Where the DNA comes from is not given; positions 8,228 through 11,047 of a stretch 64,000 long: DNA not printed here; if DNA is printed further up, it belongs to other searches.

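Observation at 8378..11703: wHTH / Arch_ATPase (STAND-like) / TPR protein converging on an MBL-fold hydrolase, embedded between giant surface-protein genes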

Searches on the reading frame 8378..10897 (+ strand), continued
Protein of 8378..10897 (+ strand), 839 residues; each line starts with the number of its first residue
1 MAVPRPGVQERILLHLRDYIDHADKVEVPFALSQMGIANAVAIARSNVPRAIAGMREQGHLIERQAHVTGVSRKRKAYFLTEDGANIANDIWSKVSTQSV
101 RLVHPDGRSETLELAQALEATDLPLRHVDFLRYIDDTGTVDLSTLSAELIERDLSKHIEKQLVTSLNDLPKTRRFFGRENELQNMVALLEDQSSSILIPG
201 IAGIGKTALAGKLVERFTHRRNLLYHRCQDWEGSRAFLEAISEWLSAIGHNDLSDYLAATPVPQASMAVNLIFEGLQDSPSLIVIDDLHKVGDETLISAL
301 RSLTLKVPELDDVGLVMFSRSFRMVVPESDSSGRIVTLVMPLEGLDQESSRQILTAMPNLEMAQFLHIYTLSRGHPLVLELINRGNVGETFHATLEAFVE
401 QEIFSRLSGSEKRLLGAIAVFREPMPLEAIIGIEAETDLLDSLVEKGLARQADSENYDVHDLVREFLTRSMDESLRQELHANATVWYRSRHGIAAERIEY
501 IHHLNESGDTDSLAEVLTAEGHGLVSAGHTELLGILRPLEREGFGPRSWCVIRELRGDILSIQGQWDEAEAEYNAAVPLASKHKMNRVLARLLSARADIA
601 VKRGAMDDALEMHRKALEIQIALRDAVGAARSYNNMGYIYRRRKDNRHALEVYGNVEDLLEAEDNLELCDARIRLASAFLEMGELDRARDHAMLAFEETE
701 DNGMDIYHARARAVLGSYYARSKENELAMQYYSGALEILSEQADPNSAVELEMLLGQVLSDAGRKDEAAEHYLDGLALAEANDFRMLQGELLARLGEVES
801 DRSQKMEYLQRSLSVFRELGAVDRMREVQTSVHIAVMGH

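Call 42: find_encoding_contigs(protein=P0282, flank=10000, max_places=1)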
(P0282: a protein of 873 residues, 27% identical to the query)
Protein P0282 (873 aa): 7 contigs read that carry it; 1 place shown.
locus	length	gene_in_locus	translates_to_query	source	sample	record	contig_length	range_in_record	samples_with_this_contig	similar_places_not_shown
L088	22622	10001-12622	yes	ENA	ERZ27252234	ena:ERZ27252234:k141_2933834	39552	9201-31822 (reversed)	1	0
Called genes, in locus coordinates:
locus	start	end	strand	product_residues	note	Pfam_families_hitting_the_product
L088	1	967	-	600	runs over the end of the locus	-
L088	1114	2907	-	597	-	PF01321:Creatinase_N, PF16189:Creatinase_N_2, PF00557:Peptidase_M24, PF16188:Peptidase_M24_C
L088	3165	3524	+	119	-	-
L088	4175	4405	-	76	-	PF02697:VAPB_antitox (faint)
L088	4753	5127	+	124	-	PF01205:Impact_N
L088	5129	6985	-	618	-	PF00801:PKD (faint), PF18911:PKD_4 (faint), PF22352:K319L-like_PKD, PF17963:Big_9 (weak)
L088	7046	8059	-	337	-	-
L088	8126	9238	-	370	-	PF13439:Glyco_transf_4, PF13579:Glyco_trans_4_4, PF20706:GT4-conflict (weak), PF00534:Glycos_transf_1, PF13692:Glyco_trans_1_4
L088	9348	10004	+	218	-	PF05763:DUF835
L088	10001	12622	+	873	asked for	PF00931:NB-ARC (weak), PF01637:ATPase_2, PF13191:AAA_16, PF24883:NPHP3_N (weak), PF17874:TPR_MalT, PF13424:TPR_12, PF10602:RPN7, PF13424:TPR_12, +11 more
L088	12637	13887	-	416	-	PF07724:AAA_2 (faint), PF16450:Prot_ATP_ID_OB_C (weak), PF13191:AAA_16 (faint), PF00004:AAA, PF23902:AAA_lid_PRS2_C (faint), PF17862:AAA_lid_3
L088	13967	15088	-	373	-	PF02073:Peptidase_M29 (faint), PF26233:NicX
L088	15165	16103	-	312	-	PF11614:FixG_C (faint)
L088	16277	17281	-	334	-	PF08068:DKCLD, PF01509:TruB_N, PF21238:Pus10_C (weak), PF16198:TruB_C_2, PF01472:PUA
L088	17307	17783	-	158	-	-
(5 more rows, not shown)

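Call 54: predict_structure(alignment_id=A3)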
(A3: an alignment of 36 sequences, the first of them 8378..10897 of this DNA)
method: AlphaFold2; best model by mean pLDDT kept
length: 839 residues; sequences in the alignment: 36
mean_pLDDT: 83.3   pTM: 0.61
mean pLDDT of the five models: 83.3, 82.6, 80.9, 80.8, 80.5
residues with pLDDT >= 90: 298; 70-90: 441; 50-70: 70; < 50: 30
segments of 3 or more residues with pLDDT < 50: 152-168, 322-324, 388-392
pLDDT, mean of each block of 10 residues (from residue 1): 72 91 84 85 79 89 85 84 92 87 86 87 79 81 69 39 47 73 90 86 82 82 81 75 79 75 73 87 86 76 86 88 54 73 84 75 78 78 60 54 70 87 82 77 79 75 73 88 90 84 93 94 88 86 91 96 92 96 95 96 93 97 94 96 92 95 89 94 92 94 90 93 90 87 83 91 88 77 84 91 87 90 90 77
secondary structure, 60 per line:
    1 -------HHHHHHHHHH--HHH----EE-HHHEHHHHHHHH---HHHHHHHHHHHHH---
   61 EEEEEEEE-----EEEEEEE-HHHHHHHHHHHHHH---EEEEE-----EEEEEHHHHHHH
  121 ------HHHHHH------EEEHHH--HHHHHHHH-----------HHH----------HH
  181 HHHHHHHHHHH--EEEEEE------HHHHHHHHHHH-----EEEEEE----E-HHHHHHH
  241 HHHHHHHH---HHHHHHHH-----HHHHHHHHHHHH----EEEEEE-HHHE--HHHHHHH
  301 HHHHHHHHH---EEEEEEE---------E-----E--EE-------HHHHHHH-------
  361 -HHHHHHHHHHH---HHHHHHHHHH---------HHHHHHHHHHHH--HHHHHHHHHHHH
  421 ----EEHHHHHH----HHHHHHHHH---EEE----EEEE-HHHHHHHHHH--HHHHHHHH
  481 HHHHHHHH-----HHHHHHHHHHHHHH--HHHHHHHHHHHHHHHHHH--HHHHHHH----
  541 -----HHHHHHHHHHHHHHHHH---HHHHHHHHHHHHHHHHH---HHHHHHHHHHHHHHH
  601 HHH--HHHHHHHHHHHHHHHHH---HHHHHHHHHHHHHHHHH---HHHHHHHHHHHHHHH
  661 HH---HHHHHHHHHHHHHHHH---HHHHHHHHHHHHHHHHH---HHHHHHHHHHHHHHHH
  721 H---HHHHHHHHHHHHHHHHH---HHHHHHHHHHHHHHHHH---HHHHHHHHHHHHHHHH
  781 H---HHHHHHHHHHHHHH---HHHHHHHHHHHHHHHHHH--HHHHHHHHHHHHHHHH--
elements in order (helices of 4 or more, strands of 3 or more residues): H8-17 H34-41 H45-57 E61-68 E74-80 H82-95 E99-103 E109-113 H114-120 H127-132 E139-141 H147-154 H179-191 E194-199 H206-216 E222-227 H234-248 H252-259 H265-276 E281-286 H294-309 E313-319 H347-353 H362-372 H376-385 H395-406 H409-420 H427-432 H437-445 E449-451 E456-459 H461-470 H473-488 H494-507 H510-527 H530-536 H546-562 H566-582 H586-603 H606-622 H626-642 H646-662 H666-681 H685-701 H705-721 H725-741 H745-761 H765-781 H785-798 H802-819 H822-837
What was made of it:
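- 9803..10894 (+): Arm (residues 476-545) and TPR sensor (residues 546-839, 15 helices, about 7 repeats). AF2 helices with pLDDT about 88-97 (call 54).
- On STAND NTPase superfamily: The AF2 model shows 15 helices over residues 546-837 at pLDDT about 88-97 (call 54).
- On MalT family: No C-terminal HTH is present; the protein ends in TPR helices (call 54).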

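Call 58: fold_search(model_id=the predicted structure, library=pdb)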
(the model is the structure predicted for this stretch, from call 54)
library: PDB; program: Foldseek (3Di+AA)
matches with E <= 10: 1603; with E <= 0.001: 303
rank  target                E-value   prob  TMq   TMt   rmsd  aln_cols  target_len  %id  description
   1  6mfv_A                6.4e-21  1.00  0.47  0.58   9.7       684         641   19  Crystal structure of the Signal Transduction ATPase with Numerous Domains (STAND) protein with a tetratricopeptide rep (released 2019-02-20)
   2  6hc2_C                6.6e-10  1.00  0.25  0.48  10.0       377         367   19  Crystal structure of NuMA/LGN hetero-hexamers (released 2019-05-29)
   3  8bob_C                1.1e-09  1.00  0.34  0.62   5.7       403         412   18  Structural basis for negative regulation of the maltose system (released 2023-10-18)
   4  8dgc_B                1.8e-09  1.00  0.20  0.10  32.5       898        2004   12  Avs3 bound to phage PhiV-1 terminase (released 2022-08-03)
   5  6hc2_S                1.9e-09  1.00  0.25  0.48   9.9       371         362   19  Crystal structure of NuMA/LGN hetero-hexamers (released 2019-05-29)
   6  3sf4_A                1.9e-09  1.00  0.23  0.47  10.9       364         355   18  Crystal structure of the complex between the conserved cell polarity proteins Inscuteable and LGN (released 2011-11-23)
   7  3sf4_C                2.3e-09  1.00  0.23  0.48   9.7       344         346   19  Crystal structure of the complex between the conserved cell polarity proteins Inscuteable and LGN (released 2011-11-23)
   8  8dgc_A                2.5e-09  1.00  0.19  0.09  35.2       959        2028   12  Avs3 bound to phage PhiV-1 terminase (released 2022-08-03)
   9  6hc2_E                2.7e-09  1.00  0.25  0.49   9.9       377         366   18  Crystal structure of NuMA/LGN hetero-hexamers (released 2019-05-29)
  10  6hc2_A                2.8e-09  1.00  0.25  0.48   9.9       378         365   18  Crystal structure of NuMA/LGN hetero-hexamers (released 2019-05-29)
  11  3sf4_B                5.2e-09  1.00  0.23  0.47   9.8       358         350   19  Crystal structure of the complex between the conserved cell polarity proteins Inscuteable and LGN (released 2011-11-23)
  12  1z6t_A                6.1e-09  1.00  0.34  0.47   6.9       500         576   17  Structure of the apoptotic protease-activating factor 1 bound to ADP (released 2005-04-19)
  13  1z6t_B                1.2e-08  1.00  0.35  0.48  10.6       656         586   15  Structure of the apoptotic protease-activating factor 1 bound to ADP (released 2005-04-19)
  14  4m9s_B                1.7e-08  1.00  0.21  0.32  20.7       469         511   15  crystal structure of CED-4 bound CED-3 fragment (released 2013-10-23)
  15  5a7d_H                2.0e-08  1.00  0.18  0.40  12.3       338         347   21  Tetrameric assembly of LGN with Inscuteable (released 2016-08-03)
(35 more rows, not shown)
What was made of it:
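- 8378..10897 (+): STAND regulator gene, 839 aa: winged helix, small middle domain, NOD, arm and TPR sensor. The AF2 model has mean pLDDT 83, and its top Foldseek hit is 6mfv_A at E = 6e-21 (calls 54, 58).
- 9803..10894 (+): The Foldseek alignment to 6mfv_A spans 684 columns (call 58).
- On STAND NTPase superfamily: The NOD superposes on PH0952, APAF1, CED-4 and MalT (call 58).
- On PH0952 clade (winged helix, NOD, arm, TPR): Foldseek gives 6mfv_A at E = 6e-21 against 6.6e-10 for the next hit (call 58).
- It is also the best by fold: Foldseek E = 6e-21 over 684 columns, against 6.6e-10 for the next hit (call 58). Avs3 and Avs4 appear among weaker Foldseek hits at E = 1e-9 to 2e-6 (call 58). 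TM-scores to the Avs proteins are 0.18-0.20 (call 58).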

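Call 83: find_encoding_contigs(protein=P0275, flank=8000, max_places=1)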
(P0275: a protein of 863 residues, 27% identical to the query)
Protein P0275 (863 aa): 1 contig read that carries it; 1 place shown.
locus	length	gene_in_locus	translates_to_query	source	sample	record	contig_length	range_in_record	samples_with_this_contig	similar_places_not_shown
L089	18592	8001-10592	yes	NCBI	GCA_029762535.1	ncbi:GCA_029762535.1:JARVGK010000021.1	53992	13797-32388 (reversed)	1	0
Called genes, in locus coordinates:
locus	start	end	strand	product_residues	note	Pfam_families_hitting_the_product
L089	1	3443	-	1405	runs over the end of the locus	PF25778:DUF7948, PF06739:SBBP (weak), PF00041:fn3 (faint), PF25833:Fn3_SaeA_3rd (faint), PF25059:FN3_DSCAM-DSCAML_C (faint)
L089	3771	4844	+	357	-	PF13527:Acetyltransf_9, PF00583:Acetyltransf_1 (faint)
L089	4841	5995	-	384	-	PF10096:DUF2334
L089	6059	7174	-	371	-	PF13439:Glyco_transf_4, PF13579:Glyco_trans_4_4 (faint), PF00534:Glycos_transf_1, PF13692:Glyco_trans_1_4, PF13524:Glyco_trans_1_2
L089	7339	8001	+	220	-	PF05763:DUF835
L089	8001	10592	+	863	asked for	PF00931:NB-ARC (weak), PF01637:ATPase_2, PF13191:AAA_16, PF13401:AAA_22, PF13424:TPR_12 (weak), PF17874:TPR_MalT, PF13424:TPR_12, PF13424:TPR_12, +10 more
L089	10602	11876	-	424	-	PF16450:Prot_ATP_ID_OB_C (weak), PF07724:AAA_2 (faint), PF13191:AAA_16 (faint), PF00004:AAA, PF17862:AAA_lid_3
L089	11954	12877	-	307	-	-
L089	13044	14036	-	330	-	PF08068:DKCLD, PF01509:TruB_N, PF21238:Pus10_C, PF16198:TruB_C_2, PF01472:PUA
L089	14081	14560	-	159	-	-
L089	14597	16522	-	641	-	PF06745:ATPase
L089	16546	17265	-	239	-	PF06745:ATPase, PF13481:AAA_25 (faint)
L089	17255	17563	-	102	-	-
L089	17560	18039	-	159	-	PF12802:MarR_2 (weak)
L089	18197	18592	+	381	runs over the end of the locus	PF00155:Aminotran_1_2, PF00282:Pyridoxal_deC, PF00266:Aminotran_5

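Call 84: find_encoding_contigs(protein=P0271, flank=8000, max_places=1)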
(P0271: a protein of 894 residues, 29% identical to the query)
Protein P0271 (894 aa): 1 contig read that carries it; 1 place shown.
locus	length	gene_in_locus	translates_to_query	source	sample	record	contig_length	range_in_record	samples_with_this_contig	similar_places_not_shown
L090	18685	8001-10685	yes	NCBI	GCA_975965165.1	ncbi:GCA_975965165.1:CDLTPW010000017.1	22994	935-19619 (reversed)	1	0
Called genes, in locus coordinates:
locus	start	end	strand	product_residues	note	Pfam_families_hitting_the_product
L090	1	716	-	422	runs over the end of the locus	PF01979:Amidohydro_1, PF07969:Amidohydro_3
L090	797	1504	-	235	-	PF01048:PNP_UDP_1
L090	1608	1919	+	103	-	PF05239:PRC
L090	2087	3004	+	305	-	PF13691:Lactamase_B_4, PF23023:Anti-Pycsar_Apyc1, PF00753:Lactamase_B (weak), PF12706:Lactamase_B_2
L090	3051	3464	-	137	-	-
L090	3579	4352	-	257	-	PF01261:AP_endonuc_2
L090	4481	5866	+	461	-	PF01266:DAO (faint), PF07992:Pyr_redox_2, PF13738:Pyr_redox_3, PF00070:Pyr_redox, PF02852:Pyr_redox_dim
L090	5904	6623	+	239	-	PF00753:Lactamase_B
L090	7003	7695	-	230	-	-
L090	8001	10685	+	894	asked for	PF01637:ATPase_2, PF13191:AAA_16, PF00931:NB-ARC, PF13401:AAA_22, PF24883:NPHP3_N, PF17874:TPR_MalT, PF13424:TPR_12, PF13424:TPR_12, +19 more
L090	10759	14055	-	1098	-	PF00630:Filamin (faint), PF17892:Cadherin_5 (weak), PF17963:Big_9 (weak), PF12773:DZR, PF13240:Zn_Ribbon_1 (weak), PF13248:Zn_ribbon_3 (faint), PF18912:DZR_2 (faint), PF12773:DZR (weak)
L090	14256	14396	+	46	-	-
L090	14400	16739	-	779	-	-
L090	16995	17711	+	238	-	-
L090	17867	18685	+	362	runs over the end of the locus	PF04055:Radical_SAM, PF13353:Fer4_12 (faint), PF11946:DUF3463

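Call 85: find_encoding_contigs(protein=P0293, flank=8000, max_places=1)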
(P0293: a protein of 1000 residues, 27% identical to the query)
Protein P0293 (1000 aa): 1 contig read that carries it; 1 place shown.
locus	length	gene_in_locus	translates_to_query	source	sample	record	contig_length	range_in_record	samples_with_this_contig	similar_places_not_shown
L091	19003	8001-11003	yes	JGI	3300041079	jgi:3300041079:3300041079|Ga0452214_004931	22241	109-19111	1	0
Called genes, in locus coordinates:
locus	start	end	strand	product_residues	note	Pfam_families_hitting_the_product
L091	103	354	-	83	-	-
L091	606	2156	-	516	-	PF06050:HGD-D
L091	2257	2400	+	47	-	-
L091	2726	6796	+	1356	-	-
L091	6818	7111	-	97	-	-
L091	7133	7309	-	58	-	-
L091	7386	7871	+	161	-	-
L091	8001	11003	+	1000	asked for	PF13545:HTH_Crp_2 (weak), PF00931:NB-ARC (weak), PF01637:ATPase_2, PF13191:AAA_16, PF13401:AAA_22 (weak), PF24885:TPR_NPHP3 (faint), PF13424:TPR_12, PF13424:TPR_12, +10 more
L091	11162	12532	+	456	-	PF18884:TSP3_bac (weak), PF00801:PKD, PF18911:PKD_4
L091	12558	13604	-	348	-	-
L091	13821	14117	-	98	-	-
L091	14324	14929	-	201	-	PF07705:CARDB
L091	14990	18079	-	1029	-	PF06739:SBBP (weak)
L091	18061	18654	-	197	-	-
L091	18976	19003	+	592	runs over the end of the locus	PF02310:B12-binding, PF04055:Radical_SAM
